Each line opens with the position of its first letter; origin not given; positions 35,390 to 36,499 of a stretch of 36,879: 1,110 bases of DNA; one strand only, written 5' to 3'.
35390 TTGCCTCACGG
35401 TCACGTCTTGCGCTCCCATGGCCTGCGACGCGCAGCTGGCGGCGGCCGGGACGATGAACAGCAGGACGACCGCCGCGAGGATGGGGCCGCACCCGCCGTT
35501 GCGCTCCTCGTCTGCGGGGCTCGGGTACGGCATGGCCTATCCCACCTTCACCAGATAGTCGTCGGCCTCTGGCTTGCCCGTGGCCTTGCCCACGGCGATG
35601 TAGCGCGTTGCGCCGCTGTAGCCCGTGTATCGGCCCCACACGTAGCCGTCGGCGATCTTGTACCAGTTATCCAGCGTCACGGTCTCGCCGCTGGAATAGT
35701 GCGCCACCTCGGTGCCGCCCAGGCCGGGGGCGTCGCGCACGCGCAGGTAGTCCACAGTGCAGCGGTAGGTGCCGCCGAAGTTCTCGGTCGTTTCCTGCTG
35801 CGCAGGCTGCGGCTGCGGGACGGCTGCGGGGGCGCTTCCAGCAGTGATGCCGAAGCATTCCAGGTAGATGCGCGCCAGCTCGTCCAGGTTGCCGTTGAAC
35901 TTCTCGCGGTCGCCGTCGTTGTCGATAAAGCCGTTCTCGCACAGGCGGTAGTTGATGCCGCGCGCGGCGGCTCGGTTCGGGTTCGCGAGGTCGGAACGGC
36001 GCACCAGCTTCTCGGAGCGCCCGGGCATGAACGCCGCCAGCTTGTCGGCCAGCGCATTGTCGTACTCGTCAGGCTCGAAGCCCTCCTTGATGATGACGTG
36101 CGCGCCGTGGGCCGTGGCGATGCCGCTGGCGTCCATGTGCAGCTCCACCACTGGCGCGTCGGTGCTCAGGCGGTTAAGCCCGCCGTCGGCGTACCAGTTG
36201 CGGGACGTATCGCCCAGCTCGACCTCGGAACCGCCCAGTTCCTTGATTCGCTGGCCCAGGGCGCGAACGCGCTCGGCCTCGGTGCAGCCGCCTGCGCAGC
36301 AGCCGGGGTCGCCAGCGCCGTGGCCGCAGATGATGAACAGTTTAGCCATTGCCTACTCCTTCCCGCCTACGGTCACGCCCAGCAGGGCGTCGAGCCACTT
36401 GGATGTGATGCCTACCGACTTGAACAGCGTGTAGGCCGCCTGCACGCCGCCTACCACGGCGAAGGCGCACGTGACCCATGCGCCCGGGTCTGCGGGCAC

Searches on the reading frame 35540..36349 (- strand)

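Call 61: search_protein_families(library=pfam, max_evalue=0.001, proteins=[window:35540-36349:-])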
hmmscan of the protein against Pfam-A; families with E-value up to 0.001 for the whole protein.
window:35540-36349:- (270 aa): 1 family
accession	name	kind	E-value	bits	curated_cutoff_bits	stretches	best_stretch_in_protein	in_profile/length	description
PF01520.23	Amidase_3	-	2.4e-09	37.9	27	1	5-154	2-158/174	N-acetylmuramoyl-L-alanine amidase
